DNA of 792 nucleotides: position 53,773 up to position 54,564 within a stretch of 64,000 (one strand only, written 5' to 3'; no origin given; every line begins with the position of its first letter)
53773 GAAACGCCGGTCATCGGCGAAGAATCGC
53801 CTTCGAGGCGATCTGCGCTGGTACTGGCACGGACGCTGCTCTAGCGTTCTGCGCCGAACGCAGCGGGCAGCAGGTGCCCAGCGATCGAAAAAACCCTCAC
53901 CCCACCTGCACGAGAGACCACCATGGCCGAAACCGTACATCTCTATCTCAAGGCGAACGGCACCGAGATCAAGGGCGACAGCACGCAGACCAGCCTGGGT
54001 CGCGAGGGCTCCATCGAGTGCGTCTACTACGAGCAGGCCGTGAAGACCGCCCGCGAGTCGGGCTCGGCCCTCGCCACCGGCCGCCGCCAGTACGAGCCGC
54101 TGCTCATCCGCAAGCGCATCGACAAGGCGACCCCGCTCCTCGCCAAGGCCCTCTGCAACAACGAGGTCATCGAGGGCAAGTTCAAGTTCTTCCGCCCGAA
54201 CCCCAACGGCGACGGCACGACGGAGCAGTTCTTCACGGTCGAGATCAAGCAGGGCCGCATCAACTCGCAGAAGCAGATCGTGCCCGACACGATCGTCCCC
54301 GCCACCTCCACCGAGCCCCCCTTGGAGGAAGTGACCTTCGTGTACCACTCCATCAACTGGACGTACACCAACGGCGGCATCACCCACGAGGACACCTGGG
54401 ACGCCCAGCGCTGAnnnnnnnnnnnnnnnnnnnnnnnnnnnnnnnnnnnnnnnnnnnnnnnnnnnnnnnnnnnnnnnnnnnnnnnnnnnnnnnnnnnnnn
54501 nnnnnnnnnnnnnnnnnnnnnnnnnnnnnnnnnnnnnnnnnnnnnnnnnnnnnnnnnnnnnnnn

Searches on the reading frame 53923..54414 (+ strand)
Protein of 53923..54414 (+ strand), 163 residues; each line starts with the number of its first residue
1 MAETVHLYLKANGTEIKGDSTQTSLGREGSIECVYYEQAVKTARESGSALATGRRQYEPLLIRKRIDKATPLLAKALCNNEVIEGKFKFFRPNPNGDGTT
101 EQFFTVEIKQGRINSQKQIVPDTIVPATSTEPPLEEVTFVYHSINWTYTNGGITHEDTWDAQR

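Call 3: search_protein_families(library=pfam, proteins=[window:53923-54414:+], max_evalue=0.01)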
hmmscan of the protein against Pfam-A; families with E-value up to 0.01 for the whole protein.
window:53923-54414:+ (163 aa): 1 family
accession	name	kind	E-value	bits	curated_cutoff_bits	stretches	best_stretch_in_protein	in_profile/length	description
PF05638.18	T6SS_HCP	-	8.9e-22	78.2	23.5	1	8-148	1-129/129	Type VI secretion system effector, Hcp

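Call 4: search_protein_families(library=ncbifam, proteins=[window:53923-54414:+], max_evalue=0.01)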
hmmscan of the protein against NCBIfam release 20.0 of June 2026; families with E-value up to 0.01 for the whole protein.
window:53923-54414:+ (163 aa): 1 family
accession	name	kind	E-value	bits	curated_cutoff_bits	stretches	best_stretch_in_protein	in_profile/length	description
TIGR03344.1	VI_effect_Hcp1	subfamily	6.9e-30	104.1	58.9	1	6-161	6-166/167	type VI secretion system tube protein TssD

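Call 17: find_homologous_proteins(query=window:53923-54414:+, max_evalue=0.00001)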
Query window:53923-54414:+ (163 aa): 1588 proteins with E <= 0.00001 among 1611 candidates; the best 120 are listed.
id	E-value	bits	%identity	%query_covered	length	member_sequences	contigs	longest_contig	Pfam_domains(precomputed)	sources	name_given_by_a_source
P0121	2.2e-98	345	94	100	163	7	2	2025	PF05638.19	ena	-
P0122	2.3e-97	341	91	100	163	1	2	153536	PF05638.19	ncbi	-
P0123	3.8e-94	331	89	100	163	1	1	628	PF05638.19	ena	-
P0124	2.8e-93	328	88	100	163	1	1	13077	PF05638.19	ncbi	-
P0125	5.4e-89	314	85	100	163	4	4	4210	PF05638.19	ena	-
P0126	6.3e-89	314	84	100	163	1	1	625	PF05638.19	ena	-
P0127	7.4e-89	314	85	100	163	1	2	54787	PF05638.19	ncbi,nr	ncbi:MAG: type VI secretion system tube protein TssD [Deltaproteobacteria bacterium]|nr:type VI secr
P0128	8.7e-89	314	84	100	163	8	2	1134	PF05638.19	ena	-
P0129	1.0e-88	313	84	100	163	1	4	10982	PF05638.19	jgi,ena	jgi:type VI secretion system secreted protein Hcp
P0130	2.3e-88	312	83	100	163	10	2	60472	PF05638.19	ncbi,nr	ncbi:MAG: type VI secretion system tube protein TssD [Deltaproteobacteria bacterium]|nr:type VI secr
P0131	2.4e-88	312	84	100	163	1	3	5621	PF05638.19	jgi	jgi:type VI secretion system secreted protein Hcp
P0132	2.4e-88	312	85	100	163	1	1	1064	PF05638.19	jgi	jgi:type VI secretion system secreted protein Hcp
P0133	6.0e-88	311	82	100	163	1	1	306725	PF05638.19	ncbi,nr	ncbi:MAG: type VI secretion system tube protein Hcp [Myxococcales bacterium]|nr:type VI secretion sy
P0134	8.6e-88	310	82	100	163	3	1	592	PF05638.19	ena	-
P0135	8.9e-88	310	83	100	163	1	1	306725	PF05638.19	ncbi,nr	ncbi:MAG: type VI secretion system tube protein Hcp [Myxococcales bacterium]|nr:type VI secretion sy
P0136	1.2e-87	310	83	100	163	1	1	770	PF05638.19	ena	-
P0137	1.4e-87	310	83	99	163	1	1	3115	PF05638.19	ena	-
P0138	1.7e-87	309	82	100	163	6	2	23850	PF05638.19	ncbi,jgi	jgi:type VI secretion system secreted protein Hcp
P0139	2.7e-87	309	83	99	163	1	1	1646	PF05638.19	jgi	jgi:type VI secretion system secreted protein Hcp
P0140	4.4e-87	308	82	100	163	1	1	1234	PF05638.19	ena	-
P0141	6.2e-87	308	80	100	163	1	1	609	PF05638.19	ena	-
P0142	7.5e-87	307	82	99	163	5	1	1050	PF05638.19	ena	-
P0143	1.1e-86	307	83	100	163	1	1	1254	PF05638.19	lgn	-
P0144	1.1e-86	307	82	100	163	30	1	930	PF05638.19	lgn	-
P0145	1.4e-86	306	81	100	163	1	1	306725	PF05638.19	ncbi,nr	ncbi:MAG: type VI secretion system tube protein Hcp [Myxococcales bacterium]|nr:type VI secretion sy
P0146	1.6e-86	306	83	100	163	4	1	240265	PF05638.19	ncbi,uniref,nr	ncbi:type VI secretion system tube protein TssD [Hyalangium gracile]|uniref:type VI secretion system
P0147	2.3e-86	306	80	100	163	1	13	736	PF05638.19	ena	-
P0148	3.0e-86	305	83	100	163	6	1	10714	PF05638.19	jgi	jgi:type VI secretion system secreted protein Hcp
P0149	4.2e-86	305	81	100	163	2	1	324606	PF05638.19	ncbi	ncbi:MAG: type VI secretion system tube protein TssD [Polyangiales bacterium]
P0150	5.3e-86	305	83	100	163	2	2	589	PF05638.19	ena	-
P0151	5.4e-86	305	80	100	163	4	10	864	PF05638.19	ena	-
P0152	6.2e-86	304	82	98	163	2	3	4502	PF05638.19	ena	-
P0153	8.6e-86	304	82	100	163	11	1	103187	PF05638.19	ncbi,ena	ncbi:MAG: type VI secretion system tube protein TssD [Polyangiales bacterium]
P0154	1.0e-85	304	81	100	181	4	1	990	PF05638.19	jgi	jgi:type VI secretion system secreted protein Hcp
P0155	1.0e-85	304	80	100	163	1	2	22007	PF05638.19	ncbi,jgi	jgi:type VI secretion system secreted protein Hcp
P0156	1.4e-85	303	81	99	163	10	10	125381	PF05638.19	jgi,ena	jgi:type VI secretion system secreted protein Hcp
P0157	1.9e-85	303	80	99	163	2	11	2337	PF05638.19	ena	-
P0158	1.9e-85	303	82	100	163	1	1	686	PF05638.19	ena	-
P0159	2.6e-85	302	82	100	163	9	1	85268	PF05638.19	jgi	-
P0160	4.2e-85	302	80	100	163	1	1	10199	PF05638.19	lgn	-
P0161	4.2e-85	302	79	100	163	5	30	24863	PF05638.19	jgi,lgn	-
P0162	5.5e-85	301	80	100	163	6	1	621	PF05638.19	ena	-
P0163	5.8e-85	301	79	100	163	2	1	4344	PF05638.19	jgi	jgi:type VI secretion system secreted protein Hcp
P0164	1.1e-84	300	80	100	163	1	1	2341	PF05638.19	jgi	jgi:type VI secretion system secreted protein Hcp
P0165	1.7e-84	300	80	100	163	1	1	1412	PF05638.19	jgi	jgi:type VI secretion system secreted protein Hcp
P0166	2.1e-84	299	80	100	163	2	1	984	PF05638.19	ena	-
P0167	2.2e-84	299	81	100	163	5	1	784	PF05638.19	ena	-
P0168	2.8e-84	299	80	100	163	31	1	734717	PF05638.19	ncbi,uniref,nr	ncbi:type VI secretion system tube protein TssD [Hyalangium minutum]|uniref:Putative cytoplasmic pro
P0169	2.9e-84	299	80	100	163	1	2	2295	PF05638.19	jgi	jgi:type VI secretion system secreted protein Hcp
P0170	4.1e-84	298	80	100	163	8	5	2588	PF05638.19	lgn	-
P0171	4.1e-84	298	79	100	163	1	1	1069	PF05638.19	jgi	-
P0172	5.7e-84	298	80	100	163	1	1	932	PF05638.19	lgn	-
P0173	7.2e-84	298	79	100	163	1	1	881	PF05638.19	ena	-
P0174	7.3e-84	298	78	100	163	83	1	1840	PF05638.19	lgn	-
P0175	7.6e-84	298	81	100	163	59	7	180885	PF05638.19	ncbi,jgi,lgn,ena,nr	ncbi:MAG: type VI secretion system tube protein Hcp [Deltaproteobacteria bacterium]|nr:type VI secre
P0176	7.7e-84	298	78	100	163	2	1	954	PF05638.19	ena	-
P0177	1.0e-83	297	77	100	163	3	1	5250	PF05638.19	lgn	-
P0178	1.1e-83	297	78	100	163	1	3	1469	PF05638.19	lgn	-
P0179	1.2e-83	297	78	100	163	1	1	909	PF05638.19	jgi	-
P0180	1.3e-83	297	79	99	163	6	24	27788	PF05638.19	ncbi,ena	-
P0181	2.0e-83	296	78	100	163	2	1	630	PF05638.19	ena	-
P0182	2.0e-83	296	78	100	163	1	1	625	PF05638.19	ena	-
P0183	2.2e-83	296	77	100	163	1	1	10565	PF05638.19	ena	-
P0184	2.5e-83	296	80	99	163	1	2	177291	PF05638.19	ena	-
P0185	2.8e-83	296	78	100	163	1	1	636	PF05638.19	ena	-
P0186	2.8e-83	296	79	100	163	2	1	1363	PF05638.19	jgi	jgi:type VI secretion system secreted protein Hcp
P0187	2.8e-83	296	77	100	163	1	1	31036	PF05638.19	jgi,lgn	jgi:type VI secretion system secreted protein Hcp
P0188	3.0e-83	296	79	100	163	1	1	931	PF05638.19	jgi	jgi:type VI secretion system secreted protein Hcp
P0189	3.7e-83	295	79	100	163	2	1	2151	PF05638.19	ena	-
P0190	4.0e-83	295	79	100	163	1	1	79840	PF05638.19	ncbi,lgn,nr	ncbi:MAG: type VI secretion system tube protein Hcp [Myxococcaceae bacterium]|nr:type VI secretion s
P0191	5.5e-83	295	77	100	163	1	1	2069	PF05638.19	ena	-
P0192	7.3e-83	294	78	100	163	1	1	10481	PF05638.19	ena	-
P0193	7.9e-83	294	80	99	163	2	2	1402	PF05638.19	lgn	-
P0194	8.0e-83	294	78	99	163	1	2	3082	PF05638.19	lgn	-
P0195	8.5e-83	294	80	99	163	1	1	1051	PF05638.19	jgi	-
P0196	1.1e-82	294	79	100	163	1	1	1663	PF05638.19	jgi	jgi:type VI secretion system secreted protein Hcp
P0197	1.2e-82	294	80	100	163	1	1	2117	PF05638.19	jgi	jgi:type VI secretion system secreted protein Hcp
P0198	1.3e-82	293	78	100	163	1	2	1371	PF05638.19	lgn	-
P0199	1.8e-82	293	79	100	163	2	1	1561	PF05638.19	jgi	jgi:type VI secretion system secreted protein Hcp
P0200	1.9e-82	293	80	100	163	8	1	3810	PF05638.19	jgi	jgi:type VI secretion system secreted protein Hcp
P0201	2.0e-82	293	79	100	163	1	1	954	PF05638.19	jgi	-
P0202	2.1e-82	293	77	100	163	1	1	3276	PF05638.19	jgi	-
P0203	2.1e-82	293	77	100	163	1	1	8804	PF05638.19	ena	-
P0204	2.5e-82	293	79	100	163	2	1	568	PF05638.19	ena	-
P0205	2.7e-82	293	78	100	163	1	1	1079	PF05638.19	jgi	jgi:type VI secretion system secreted protein Hcp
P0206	2.7e-82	292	80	100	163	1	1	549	PF05638.19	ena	-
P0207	3.8e-82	292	78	100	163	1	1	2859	PF05638.19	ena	-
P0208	3.8e-82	292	77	100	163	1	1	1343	PF05638.19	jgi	-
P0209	4.0e-82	292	77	100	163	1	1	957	PF05638.19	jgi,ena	-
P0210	4.3e-82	292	79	100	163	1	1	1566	PF05638.19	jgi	jgi:type VI secretion system secreted protein Hcp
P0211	4.4e-82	292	78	100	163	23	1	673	PF05638.19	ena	-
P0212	4.8e-82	292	78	99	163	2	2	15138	PF05638.19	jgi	jgi:type VI secretion system secreted protein Hcp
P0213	4.8e-82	292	78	99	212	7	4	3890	PF05638.19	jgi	jgi:type VI secretion system secreted protein Hcp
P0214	5.4e-82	292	77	100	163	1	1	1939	PF05638.19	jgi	jgi:type VI secretion system secreted protein Hcp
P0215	6.0e-82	291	77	100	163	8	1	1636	PF05638.19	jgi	-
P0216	7.4e-82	291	77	100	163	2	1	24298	PF05638.19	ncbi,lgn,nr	ncbi:MAG TPA: type VI secretion system tube protein TssD [Nannocystaceae bacterium]|nr:type VI secre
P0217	7.5e-82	291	80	99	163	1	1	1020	PF05638.19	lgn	-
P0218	7.5e-82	291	77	100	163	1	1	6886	PF05638.19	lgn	-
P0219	7.8e-82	291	77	99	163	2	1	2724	PF05638.19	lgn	-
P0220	9.6e-82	291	79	100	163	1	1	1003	PF05638.19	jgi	jgi:type VI secretion system secreted protein Hcp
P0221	9.7e-82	291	79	98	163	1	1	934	PF05638.19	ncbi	-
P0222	9.8e-82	291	78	100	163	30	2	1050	PF05638.19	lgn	-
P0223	1.0e-81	291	78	100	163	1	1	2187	PF05638.19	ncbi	-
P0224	1.2e-81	290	77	100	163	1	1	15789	PF05638.19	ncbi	-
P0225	1.2e-81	290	79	100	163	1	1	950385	PF05638.19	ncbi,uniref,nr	ncbi:type VI secretion system tube protein TssD [Hyalangium rubrum]|uniref:Type VI secretion system 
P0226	1.4e-81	290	76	100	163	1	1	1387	PF05638.19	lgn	-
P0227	1.4e-81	290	76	100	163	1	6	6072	PF05638.19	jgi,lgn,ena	jgi:type VI secretion system secreted protein Hcp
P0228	2.0e-81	290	77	100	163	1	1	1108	PF05638.19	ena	-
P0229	2.0e-81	290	77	100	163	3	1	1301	PF05638.19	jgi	jgi:type VI secretion system secreted protein Hcp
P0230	2.2e-81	290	78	100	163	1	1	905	PF05638.19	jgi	jgi:type VI secretion system secreted protein Hcp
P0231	2.4e-81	289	78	99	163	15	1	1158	PF05638.19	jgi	-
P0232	2.5e-81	289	79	100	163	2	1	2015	PF05638.19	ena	-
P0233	2.6e-81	289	77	100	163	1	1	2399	PF05638.19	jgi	-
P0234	2.6e-81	289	79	100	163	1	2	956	PF05638.19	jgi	jgi:type VI secretion system secreted protein Hcp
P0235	2.7e-81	289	77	100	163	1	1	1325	PF05638.19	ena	-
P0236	2.7e-81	289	79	99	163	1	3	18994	PF05638.19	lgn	-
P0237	2.8e-81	289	76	100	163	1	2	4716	PF05638.19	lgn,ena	-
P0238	2.9e-81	289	76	100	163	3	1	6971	PF05638.19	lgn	-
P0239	3.0e-81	289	76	100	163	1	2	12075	PF05638.19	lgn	-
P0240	3.4e-81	289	79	100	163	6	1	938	PF05638.19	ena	-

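Call 18: find_encoding_contigs(protein=P0133, flank=10000, max_places=3)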
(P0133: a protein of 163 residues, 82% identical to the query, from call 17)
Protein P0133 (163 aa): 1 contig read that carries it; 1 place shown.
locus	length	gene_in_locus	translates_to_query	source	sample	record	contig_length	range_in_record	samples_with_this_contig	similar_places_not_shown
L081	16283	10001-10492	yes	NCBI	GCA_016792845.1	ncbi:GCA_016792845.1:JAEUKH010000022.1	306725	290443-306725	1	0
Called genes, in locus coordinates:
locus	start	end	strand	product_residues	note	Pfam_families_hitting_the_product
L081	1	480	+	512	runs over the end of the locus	PF00656:Peptidase_C14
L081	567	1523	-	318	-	-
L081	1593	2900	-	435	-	PF01595:CNNM, PF00571:CBS, PF03471:CorC_HlyC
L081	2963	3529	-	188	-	-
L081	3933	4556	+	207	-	PF13353:Fer4_12, PF04055:Radical_SAM (weak)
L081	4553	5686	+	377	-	PF20004:fvmX6 (faint)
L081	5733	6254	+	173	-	PF20003:fvmX5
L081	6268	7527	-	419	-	PF16697:Yop-YscD_cpl, PF00498:FHA, PF00158:Sigma54_activat, PF13191:AAA_16 (weak), PF14532:Sigma54_activ_2, PF00004:AAA (weak), PF07728:AAA_5 (weak), PF25601:AAA_lid_14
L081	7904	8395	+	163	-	PF05638:T6SS_HCP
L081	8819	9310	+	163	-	PF05638:T6SS_HCP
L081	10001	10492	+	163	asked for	PF05638:T6SS_HCP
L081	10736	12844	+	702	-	PF13600:DUF4140, PF13598:DUF4139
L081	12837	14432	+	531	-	PF13600:DUF4140, PF13598:DUF4139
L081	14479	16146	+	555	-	PF00069:Pkinase, PF07714:PK_Tyr_Ser-Thr, PF01636:APH (weak)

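Call 19: find_encoding_contigs(protein=P0149, flank=10000, max_places=3)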
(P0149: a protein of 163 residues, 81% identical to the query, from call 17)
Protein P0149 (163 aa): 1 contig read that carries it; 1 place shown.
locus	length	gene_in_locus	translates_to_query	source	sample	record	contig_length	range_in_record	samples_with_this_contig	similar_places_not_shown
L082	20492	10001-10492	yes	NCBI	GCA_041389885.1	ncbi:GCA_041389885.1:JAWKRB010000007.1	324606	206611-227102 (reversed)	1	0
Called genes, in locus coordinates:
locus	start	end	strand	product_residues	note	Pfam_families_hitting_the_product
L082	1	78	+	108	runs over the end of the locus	-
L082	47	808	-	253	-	PF05096:Glu_cyclase_2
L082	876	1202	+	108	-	PF13453:Zn_ribbon_TFIIB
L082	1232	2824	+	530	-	PF00890:FAD_binding_2 (faint), PF01266:DAO (faint), PF01593:Amino_oxidase, PF13450:NAD_binding_8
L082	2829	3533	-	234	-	-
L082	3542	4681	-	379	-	-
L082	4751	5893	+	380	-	PF13191:AAA_16 (weak)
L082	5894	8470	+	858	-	PF00912:Transgly, PF00905:Transpeptidase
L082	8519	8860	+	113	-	PF00085:Thioredoxin, PF13098:Thioredoxin_2, PF14595:Thioredoxin_9 (weak), PF13905:Thioredoxin_8 (faint)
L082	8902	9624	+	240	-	PF07638:Sigma70_ECF (weak), PF04542:Sigma70_r2, PF08281:Sigma70_r4_2, PF04545:Sigma70_r4, PF13490:zf-HC2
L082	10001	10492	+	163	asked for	PF05638:T6SS_HCP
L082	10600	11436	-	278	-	PF02421:FeoB_N (faint), PF01926:MMR_HSR1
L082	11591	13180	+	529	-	-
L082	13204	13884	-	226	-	PF00932:LTD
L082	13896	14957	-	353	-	-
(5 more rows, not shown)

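Call 20: find_encoding_contigs(protein=P0146, flank=10000, max_places=3)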
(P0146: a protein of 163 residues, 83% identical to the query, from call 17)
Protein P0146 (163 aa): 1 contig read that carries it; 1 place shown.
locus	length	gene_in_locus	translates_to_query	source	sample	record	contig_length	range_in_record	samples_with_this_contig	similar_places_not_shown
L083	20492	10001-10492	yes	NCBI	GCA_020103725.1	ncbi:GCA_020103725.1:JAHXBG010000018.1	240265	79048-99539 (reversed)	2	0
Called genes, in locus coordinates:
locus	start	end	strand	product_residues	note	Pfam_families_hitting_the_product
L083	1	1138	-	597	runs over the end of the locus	PF02412:TSP_3 (faint), PF00691:OmpA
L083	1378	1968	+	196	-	PF12790:T6SS-SciN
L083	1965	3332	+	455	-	PF05936:T6SS_VasE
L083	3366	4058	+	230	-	PF09850:DotU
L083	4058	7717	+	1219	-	PF14331:IcmF-related_N, PF06761:IcmF-related, PF21070:IcmF_helical, PF06744:IcmF_C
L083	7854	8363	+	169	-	PF05591:T6SS_VipA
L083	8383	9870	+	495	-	PF05943:VipB, PF18945:VipB_2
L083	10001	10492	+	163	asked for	PF05638:T6SS_HCP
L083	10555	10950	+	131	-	PF04965:GPW_gp25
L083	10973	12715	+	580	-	PF05947:T6SS_TssF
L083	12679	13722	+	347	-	PF06996:T6SS_TssG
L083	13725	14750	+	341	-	-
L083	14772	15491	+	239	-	PF01370:Epimerase, PF05368:NmrA, PF13460:NAD_binding_10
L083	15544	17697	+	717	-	PF05954:Phage_GPD, PF04717:Phage_base_V, PF22178:Gp5_trimer_C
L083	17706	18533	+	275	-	PF05488:PAAR_motif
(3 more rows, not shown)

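Call 52: search_protein_families(library=padloc, proteins=[window:53923-54414:+], max_evalue=0.01)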
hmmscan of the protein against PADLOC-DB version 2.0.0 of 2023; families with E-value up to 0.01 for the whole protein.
window:53923-54414:+ (163 aa): 0 families

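Call 57: list_cluster_members(proteins=[P0001, window:53923-54414:+])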
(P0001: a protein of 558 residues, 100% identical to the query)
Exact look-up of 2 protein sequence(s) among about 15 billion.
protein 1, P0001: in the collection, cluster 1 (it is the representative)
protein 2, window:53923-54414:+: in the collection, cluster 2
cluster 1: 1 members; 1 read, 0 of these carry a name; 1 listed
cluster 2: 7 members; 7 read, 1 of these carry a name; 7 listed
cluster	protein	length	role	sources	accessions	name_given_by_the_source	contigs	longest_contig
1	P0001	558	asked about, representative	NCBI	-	-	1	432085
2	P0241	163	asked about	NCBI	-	-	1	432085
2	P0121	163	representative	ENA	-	-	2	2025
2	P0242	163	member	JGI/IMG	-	type VI secretion system secreted protein Hcp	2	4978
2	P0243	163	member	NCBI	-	-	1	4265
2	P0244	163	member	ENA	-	-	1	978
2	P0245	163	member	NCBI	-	-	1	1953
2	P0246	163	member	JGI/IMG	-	-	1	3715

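Call 58: find_encoding_contigs(protein=P0122, flank=6000, max_places=2)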
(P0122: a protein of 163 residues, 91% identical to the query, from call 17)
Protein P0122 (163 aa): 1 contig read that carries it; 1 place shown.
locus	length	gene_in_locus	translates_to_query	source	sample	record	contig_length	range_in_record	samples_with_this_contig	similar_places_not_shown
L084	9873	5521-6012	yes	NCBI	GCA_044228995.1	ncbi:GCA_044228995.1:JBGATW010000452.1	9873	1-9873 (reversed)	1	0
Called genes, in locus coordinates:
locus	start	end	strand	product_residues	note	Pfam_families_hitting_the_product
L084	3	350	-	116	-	?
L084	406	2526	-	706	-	PF00009:GTP_EFTU, PF22042:EF-G_D2, PF03144:GTP_EFTU_D2, PF14492:EFG_III, PF03764:EFG_IV, PF00679:EFG_C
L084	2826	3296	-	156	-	PF00177:Ribosomal_S7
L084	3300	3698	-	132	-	PF00164:Ribosom_S12_S23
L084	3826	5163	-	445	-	PF16697:Yop-YscD_cpl, PF00498:FHA, PF00158:Sigma54_activat, PF14532:Sigma54_activ_2, PF07724:AAA_2 (weak), PF07728:AAA_5 (weak), PF25601:AAA_lid_14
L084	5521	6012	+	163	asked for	PF05638:T6SS_HCP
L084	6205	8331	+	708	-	PF13598:DUF4139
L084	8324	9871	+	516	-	?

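Call 59: find_encoding_contigs(protein=P0130, flank=6000, max_places=2)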
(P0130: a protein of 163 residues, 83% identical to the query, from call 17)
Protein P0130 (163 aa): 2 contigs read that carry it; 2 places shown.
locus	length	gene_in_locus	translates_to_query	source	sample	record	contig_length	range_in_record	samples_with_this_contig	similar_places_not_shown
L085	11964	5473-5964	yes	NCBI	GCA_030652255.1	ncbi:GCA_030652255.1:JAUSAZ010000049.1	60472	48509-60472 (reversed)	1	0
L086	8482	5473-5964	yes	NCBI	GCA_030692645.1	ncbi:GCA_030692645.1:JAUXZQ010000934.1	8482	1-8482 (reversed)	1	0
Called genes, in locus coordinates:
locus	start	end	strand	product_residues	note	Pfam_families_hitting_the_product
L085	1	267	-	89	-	PF00009:GTP_EFTU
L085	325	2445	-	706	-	PF00009:GTP_EFTU, PF22042:EF-G_D2, PF03144:GTP_EFTU_D2, PF14492:EFG_III, PF16658:RF3_C (weak), PF03764:EFG_IV, PF00679:EFG_C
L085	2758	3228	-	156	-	PF00177:Ribosomal_S7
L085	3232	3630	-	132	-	PF00164:Ribosom_S12_S23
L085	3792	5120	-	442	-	PF16697:Yop-YscD_cpl, PF00498:FHA, PF00158:Sigma54_activat, PF14532:Sigma54_activ_2, PF07724:AAA_2, PF07728:AAA_5 (weak), PF25601:AAA_lid_14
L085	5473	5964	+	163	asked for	PF05638:T6SS_HCP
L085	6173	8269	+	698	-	PF13600:DUF4140 (faint), PF13598:DUF4139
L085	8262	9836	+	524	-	PF13600:DUF4140, PF13598:DUF4139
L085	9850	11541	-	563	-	-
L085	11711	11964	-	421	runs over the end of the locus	-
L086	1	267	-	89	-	PF00009:GTP_EFTU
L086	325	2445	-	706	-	PF00009:GTP_EFTU, PF22042:EF-G_D2, PF03144:GTP_EFTU_D2, PF14492:EFG_III, PF16658:RF3_C (weak), PF03764:EFG_IV, PF00679:EFG_C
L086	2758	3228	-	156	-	PF00177:Ribosomal_S7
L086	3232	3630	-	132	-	PF00164:Ribosom_S12_S23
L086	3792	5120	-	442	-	PF16697:Yop-YscD_cpl, PF00498:FHA, PF00158:Sigma54_activat, PF14532:Sigma54_activ_2, PF07724:AAA_2, PF07728:AAA_5 (weak), PF25601:AAA_lid_14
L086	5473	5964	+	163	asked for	PF05638:T6SS_HCP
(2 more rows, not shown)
